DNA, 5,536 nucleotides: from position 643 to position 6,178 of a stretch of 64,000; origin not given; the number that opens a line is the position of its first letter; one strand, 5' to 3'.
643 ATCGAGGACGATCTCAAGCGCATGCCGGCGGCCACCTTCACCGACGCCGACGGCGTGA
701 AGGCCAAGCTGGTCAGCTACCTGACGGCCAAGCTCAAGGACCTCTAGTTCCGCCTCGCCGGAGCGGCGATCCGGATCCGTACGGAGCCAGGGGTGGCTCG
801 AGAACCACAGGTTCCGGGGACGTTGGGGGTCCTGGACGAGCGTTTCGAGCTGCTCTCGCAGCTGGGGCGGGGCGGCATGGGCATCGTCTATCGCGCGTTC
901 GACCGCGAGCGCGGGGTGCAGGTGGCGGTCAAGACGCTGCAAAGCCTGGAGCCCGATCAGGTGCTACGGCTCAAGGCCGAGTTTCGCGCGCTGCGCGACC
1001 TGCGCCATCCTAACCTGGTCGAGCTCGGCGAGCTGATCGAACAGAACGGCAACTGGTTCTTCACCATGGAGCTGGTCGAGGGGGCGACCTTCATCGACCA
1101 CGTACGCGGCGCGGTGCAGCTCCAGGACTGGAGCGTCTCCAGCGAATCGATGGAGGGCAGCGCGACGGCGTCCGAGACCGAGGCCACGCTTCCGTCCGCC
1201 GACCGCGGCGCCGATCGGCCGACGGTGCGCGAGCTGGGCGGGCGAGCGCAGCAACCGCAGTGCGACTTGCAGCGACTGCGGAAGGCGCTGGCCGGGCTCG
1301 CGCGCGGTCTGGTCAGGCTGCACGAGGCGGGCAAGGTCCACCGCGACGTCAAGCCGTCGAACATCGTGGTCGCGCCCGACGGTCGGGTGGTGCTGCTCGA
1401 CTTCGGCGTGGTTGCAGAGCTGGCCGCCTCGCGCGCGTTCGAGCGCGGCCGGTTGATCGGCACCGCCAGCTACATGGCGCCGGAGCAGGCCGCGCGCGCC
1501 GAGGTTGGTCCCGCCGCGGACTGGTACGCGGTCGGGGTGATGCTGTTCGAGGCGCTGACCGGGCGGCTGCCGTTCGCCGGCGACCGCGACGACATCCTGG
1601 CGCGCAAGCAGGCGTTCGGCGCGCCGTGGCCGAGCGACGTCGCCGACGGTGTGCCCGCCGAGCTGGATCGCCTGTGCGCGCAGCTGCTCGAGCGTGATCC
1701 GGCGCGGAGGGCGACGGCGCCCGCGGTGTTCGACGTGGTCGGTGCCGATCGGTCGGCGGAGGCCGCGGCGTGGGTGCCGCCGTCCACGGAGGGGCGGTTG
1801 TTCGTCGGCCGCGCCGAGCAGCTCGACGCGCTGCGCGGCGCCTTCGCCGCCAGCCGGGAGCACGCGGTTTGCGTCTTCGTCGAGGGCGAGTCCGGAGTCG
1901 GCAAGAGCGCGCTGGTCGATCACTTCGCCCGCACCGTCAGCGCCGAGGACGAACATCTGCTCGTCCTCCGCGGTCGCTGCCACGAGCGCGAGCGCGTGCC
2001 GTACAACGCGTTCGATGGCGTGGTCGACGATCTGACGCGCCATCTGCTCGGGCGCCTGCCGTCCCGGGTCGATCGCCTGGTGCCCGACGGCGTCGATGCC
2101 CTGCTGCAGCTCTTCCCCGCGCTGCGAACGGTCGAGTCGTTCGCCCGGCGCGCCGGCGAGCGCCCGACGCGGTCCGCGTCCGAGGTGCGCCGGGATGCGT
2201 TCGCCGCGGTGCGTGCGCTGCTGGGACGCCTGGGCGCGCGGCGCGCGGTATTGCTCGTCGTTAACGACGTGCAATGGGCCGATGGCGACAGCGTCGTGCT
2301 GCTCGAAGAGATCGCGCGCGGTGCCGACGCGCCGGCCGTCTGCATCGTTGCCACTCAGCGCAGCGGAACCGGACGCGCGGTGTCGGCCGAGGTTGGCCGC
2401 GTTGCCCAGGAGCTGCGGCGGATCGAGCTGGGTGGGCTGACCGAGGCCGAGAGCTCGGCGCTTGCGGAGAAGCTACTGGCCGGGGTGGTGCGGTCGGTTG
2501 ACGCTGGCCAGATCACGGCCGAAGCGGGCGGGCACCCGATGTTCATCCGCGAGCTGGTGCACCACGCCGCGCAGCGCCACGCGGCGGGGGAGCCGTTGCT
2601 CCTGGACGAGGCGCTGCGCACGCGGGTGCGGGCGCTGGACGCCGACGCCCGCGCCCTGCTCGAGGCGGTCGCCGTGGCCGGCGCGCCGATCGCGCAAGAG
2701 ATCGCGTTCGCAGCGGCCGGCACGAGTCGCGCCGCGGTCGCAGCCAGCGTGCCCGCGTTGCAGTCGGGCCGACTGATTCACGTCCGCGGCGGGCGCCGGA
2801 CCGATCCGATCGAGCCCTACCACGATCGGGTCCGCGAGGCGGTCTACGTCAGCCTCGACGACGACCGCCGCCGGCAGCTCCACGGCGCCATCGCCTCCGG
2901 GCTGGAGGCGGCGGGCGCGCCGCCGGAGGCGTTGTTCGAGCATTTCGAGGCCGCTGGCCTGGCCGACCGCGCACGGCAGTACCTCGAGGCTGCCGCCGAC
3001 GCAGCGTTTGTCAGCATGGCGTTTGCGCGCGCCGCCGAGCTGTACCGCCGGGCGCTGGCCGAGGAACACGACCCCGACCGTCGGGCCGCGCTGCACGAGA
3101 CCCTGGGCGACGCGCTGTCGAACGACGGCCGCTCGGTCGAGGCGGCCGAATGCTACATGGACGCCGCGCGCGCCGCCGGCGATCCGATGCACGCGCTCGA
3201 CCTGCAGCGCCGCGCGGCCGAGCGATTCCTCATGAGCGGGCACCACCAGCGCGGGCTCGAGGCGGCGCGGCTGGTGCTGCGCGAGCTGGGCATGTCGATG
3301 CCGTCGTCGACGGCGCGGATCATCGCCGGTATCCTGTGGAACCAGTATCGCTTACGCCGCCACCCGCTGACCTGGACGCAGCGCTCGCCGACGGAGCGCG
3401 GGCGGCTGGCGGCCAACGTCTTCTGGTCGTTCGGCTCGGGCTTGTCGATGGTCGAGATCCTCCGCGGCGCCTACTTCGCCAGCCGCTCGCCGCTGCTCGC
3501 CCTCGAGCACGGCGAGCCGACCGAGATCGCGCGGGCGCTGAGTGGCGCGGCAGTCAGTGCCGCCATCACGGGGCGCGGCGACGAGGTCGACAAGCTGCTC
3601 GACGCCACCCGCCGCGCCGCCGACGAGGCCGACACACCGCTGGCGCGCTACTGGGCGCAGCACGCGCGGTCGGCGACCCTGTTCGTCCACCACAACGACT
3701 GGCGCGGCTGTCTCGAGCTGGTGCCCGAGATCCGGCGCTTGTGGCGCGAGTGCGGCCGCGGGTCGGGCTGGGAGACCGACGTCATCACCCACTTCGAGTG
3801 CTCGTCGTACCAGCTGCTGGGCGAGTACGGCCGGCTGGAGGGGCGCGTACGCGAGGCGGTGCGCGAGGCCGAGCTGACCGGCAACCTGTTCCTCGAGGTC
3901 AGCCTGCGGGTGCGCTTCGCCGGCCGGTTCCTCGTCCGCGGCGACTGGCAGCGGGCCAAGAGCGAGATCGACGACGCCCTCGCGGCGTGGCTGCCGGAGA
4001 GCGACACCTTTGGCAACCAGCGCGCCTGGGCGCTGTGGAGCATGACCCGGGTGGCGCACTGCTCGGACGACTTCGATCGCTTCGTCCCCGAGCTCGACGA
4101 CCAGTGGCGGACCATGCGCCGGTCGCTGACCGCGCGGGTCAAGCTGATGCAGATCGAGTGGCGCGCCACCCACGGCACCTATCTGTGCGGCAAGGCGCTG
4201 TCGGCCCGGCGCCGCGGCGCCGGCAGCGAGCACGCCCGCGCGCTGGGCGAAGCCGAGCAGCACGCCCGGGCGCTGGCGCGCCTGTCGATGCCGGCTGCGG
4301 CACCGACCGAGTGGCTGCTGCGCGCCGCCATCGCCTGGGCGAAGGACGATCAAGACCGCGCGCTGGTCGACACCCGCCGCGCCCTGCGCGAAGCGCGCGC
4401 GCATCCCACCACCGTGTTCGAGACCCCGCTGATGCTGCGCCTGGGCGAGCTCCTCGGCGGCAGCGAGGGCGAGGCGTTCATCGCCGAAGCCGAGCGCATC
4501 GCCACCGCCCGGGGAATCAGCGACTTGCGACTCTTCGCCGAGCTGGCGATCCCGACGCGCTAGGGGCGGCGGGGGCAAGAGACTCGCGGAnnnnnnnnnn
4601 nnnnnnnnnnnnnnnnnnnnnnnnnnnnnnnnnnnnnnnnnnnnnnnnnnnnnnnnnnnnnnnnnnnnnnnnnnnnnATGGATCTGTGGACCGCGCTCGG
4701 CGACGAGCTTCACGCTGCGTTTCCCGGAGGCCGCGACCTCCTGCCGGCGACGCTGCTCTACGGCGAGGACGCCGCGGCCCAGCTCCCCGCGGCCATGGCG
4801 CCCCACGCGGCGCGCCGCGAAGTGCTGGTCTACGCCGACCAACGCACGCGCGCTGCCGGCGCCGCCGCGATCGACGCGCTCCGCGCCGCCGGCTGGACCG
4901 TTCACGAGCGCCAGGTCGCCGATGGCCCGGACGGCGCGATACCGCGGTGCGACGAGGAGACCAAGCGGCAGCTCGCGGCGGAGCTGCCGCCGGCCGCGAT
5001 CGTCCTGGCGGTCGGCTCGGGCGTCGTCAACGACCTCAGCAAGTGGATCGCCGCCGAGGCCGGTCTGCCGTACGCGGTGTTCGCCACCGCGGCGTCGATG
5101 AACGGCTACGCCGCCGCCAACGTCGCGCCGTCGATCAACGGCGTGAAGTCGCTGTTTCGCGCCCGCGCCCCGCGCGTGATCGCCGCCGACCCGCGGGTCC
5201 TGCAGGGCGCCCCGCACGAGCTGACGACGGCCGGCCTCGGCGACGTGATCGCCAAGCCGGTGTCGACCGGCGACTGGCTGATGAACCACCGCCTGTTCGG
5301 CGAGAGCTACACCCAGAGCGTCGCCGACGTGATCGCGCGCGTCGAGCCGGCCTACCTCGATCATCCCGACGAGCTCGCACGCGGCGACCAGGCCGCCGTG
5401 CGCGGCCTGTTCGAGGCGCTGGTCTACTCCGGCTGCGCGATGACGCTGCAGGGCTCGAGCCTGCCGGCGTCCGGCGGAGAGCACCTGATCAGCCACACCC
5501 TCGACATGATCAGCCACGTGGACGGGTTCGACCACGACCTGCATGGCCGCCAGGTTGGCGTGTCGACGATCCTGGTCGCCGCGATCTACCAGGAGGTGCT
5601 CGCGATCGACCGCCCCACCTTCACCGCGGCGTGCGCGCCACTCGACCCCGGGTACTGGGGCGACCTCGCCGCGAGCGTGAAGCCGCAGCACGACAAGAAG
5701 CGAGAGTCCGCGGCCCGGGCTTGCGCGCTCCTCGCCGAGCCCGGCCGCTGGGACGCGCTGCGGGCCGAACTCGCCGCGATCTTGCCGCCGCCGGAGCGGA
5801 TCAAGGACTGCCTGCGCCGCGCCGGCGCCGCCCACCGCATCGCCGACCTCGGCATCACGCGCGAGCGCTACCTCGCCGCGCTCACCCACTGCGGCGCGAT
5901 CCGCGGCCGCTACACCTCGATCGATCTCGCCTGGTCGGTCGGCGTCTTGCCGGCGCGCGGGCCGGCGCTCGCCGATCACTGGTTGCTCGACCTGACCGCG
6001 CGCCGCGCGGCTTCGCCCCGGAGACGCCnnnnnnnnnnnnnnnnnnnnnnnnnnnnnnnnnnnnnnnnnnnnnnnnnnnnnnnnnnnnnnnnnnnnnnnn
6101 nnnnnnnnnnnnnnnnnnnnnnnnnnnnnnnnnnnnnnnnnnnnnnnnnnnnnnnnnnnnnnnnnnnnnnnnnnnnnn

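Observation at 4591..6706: Adjacent G1P-dehydrogenase (AraM/EgsA-like) and PcrB/GGGPS-like genes; archaeal-type ether-lipid backbone module, possibly fused or frameshifted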

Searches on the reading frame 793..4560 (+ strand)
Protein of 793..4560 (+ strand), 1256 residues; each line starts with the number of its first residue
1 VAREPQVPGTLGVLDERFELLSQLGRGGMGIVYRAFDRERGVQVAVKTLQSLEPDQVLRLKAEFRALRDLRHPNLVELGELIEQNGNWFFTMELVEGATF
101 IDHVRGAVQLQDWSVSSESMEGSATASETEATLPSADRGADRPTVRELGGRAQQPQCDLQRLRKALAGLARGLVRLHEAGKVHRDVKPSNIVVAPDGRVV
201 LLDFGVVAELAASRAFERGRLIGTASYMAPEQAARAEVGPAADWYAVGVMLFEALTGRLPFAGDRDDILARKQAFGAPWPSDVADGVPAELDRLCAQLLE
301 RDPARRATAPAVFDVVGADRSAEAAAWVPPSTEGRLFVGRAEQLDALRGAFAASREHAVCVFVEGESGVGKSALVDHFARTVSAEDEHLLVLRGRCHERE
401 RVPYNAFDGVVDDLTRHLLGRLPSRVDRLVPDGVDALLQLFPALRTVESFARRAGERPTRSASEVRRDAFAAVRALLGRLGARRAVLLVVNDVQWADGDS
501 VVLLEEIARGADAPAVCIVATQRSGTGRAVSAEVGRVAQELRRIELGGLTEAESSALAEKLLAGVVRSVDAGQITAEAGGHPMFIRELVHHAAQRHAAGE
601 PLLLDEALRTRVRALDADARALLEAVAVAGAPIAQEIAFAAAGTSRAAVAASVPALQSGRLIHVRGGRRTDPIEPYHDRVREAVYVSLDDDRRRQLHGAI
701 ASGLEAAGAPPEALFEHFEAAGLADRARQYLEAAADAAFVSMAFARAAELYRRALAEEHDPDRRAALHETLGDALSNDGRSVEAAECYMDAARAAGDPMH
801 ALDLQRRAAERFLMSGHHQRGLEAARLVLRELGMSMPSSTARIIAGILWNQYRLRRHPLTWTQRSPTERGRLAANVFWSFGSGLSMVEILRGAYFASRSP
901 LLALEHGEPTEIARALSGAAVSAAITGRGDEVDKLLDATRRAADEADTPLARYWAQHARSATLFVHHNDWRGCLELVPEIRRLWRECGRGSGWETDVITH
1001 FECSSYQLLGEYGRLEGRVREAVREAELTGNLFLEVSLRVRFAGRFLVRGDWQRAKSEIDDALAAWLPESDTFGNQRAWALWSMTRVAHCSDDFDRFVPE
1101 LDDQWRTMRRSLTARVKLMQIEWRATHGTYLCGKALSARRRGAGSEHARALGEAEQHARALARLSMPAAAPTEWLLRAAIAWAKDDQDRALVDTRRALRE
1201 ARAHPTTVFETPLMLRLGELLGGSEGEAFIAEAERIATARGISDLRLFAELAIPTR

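Call 86: search_protein_families(library=pfam, proteins=[window:793-4560:+], max_evalue=0.0001)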
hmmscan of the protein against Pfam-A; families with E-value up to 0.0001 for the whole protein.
window:793-4560:+ (1256 aa): 4 families
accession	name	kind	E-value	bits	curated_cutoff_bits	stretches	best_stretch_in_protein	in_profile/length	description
PF00069.31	Pkinase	-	2.2e-42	145.7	31.7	2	158-312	96-257/263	Protein kinase domain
PF07714.23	PK_Tyr_Ser-Thr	-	1.2e-25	90.8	23.1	1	19-309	2-251/258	Protein tyrosine and serine/threonine kinase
PF13191.12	AAA_16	-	2.1e-23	84.1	32.6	1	337-519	2-167/167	AAA ATPase domain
PF05729.18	NACHT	-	6.2e-05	23.3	26.7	0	361-561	3-163/167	NACHT domain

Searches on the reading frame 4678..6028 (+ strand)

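Call 9: search_solved_structures(query=window:4678-6028:+, max_evalue=0.01)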
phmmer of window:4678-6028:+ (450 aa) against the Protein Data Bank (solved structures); distinct sequences matched with E-value up to 0.01: 13.
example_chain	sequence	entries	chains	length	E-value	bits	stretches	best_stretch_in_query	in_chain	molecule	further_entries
9h4x_A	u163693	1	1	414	3.8e-38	134.8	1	27-308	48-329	Glycerol-1-phosphate dehydrogenase [NAD(P)+]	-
4rgq_A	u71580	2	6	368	1.1e-25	93.7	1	108-305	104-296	Glycerol-1-phosphate dehydrogenase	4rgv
4rfl_A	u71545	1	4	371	1.1e-25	93.7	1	108-305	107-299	Glycerol-1-phosphate dehydrogenase [NAD(P)+]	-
5fb3_A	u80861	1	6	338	1.8e-23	86.4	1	91-303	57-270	Glycerol-1-phosphate dehydrogenase [NAD(P)+]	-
3ce9_A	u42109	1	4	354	1.7e-21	79.9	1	108-305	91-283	Glycerol dehydrogenase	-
1jpu_A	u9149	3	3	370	1.6e-06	30.5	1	58-304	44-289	glycerol dehydrogenase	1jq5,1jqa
5zxl_A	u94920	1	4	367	1.4e-05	27.4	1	94-197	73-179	Glycerol dehydrogenase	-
8goa_A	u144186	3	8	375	1.5e-05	27.4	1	94-197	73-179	Glycerol dehydrogenase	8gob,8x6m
13go_A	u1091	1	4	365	1.5e-05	27.3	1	92-298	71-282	Glycerol dehydrogenase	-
1ta9_A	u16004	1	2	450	1.5e-05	27.3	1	45-299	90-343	glycerol dehydrogenase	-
1kq3_A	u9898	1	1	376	8e-05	24.9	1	92-194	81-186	glycerol dehydrogenase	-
8k1g_A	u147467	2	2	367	8.7e-05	24.8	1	105-299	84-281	Glycerol dehydrogenase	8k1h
6csj_A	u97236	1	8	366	0.00025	23.3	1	101-350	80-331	Glycerol dehydrogenase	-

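Call 11: find_homologous_proteins(query=window:4678-6028:+)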
Query window:4678-6028:+ (450 aa): 1788 proteins with E <= 0.001 among 8000 candidates; the best 120 are listed.
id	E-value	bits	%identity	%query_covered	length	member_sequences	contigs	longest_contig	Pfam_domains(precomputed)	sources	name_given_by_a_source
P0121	5.8e-262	887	93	97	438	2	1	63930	PF13685.13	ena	-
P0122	5.7e-252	854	89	97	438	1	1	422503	PF13685.13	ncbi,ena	-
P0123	7.4e-216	735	76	97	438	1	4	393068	PF13685.13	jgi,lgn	jgi:glycerol-1-phosphate dehydrogenase [NAD(P)+]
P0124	7.7e-214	729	76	97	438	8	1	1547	PF13685.13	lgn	-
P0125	1.2e-168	580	62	97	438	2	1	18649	PF13685.13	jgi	jgi:glycerol-1-phosphate dehydrogenase [NAD(P)+]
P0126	1.6e-165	569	61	97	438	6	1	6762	PF13685.13,PF00465.26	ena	-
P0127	6.4e-165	567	62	97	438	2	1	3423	PF13685.13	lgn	-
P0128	7.6e-165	567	62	97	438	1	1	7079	PF13685.13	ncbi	-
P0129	1.1e-164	567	60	97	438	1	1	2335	PF13685.13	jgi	jgi:glycerol-1-phosphate dehydrogenase [NAD(P)+]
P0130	1.5e-164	566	63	97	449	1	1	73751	PF13685.13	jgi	jgi:glycerol-1-phosphate dehydrogenase [NAD(P)+]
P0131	1.2e-163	563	63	97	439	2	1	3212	PF13685.13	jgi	jgi:glycerol-1-phosphate dehydrogenase [NAD(P)+]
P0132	2.1e-163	563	61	97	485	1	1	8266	PF13685.13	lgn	-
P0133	2.4e-163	562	60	97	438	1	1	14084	PF13685.13,PF00465.26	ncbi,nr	ncbi:MAG: iron-containing alcohol dehydrogenase [Deltaproteobacteria bacterium]|nr:iron-containing a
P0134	1.5e-162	560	59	97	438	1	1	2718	PF13685.13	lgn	-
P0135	2.0e-162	559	58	97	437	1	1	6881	PF13685.13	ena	-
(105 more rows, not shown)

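Call 48: search_solved_structures(query=P0121, max_evalue=1e-20, show_alignments=3)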
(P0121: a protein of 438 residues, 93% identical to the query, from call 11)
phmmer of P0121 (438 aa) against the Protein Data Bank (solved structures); distinct sequences matched with E-value up to 1e-20: 4.
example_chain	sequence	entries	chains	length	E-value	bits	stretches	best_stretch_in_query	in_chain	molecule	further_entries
9h4x_A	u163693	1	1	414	2.1e-37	132.6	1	25-307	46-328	Glycerol-1-phosphate dehydrogenase [NAD(P)+]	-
4rgq_A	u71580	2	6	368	7.5e-25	91.2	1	108-305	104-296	Glycerol-1-phosphate dehydrogenase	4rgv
4rfl_A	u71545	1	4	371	7.7e-25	91.2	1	108-305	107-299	Glycerol-1-phosphate dehydrogenase [NAD(P)+]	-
5fb3_A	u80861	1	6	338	7.4e-22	81.3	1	97-304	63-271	Glycerol-1-phosphate dehydrogenase [NAD(P)+]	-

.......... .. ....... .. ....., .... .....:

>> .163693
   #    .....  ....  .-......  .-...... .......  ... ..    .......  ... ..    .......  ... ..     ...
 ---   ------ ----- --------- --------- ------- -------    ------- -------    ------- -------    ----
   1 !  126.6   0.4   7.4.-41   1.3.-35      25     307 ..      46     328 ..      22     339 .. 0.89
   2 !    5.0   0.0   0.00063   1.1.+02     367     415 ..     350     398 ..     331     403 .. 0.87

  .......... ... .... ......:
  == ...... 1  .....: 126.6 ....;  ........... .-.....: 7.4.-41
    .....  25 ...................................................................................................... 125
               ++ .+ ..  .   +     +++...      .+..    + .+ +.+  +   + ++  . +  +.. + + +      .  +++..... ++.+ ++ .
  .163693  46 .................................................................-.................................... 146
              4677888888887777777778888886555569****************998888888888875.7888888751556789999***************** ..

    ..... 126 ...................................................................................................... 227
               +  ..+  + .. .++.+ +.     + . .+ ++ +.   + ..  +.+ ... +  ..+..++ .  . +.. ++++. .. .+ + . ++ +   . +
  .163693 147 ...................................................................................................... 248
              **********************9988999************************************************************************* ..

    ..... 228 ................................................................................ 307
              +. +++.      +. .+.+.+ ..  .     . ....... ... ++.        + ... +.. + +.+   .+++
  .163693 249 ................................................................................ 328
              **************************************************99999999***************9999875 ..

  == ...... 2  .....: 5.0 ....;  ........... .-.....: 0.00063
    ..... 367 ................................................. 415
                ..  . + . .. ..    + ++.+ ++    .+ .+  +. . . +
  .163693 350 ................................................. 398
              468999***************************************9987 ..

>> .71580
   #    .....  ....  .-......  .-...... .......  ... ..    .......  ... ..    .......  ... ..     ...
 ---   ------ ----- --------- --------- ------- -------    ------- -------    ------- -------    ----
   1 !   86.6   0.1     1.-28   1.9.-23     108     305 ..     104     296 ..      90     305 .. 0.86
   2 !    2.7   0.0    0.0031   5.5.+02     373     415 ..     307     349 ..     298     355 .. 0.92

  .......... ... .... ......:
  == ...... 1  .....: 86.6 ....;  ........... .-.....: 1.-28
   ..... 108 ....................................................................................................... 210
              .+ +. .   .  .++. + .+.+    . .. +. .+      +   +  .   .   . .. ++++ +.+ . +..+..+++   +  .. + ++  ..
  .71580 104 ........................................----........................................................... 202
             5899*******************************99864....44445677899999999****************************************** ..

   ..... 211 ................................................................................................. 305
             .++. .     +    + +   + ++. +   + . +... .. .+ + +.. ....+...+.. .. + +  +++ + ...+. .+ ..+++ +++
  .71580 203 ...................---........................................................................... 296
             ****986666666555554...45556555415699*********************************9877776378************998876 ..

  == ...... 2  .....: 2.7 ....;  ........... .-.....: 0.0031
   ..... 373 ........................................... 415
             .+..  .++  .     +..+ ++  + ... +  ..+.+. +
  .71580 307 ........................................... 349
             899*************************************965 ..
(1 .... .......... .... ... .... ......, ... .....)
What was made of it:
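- Metal-ligand and PASGGEH motifs align with AraM-like 9h4x and M. jannaschii G1PDH (call 48).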
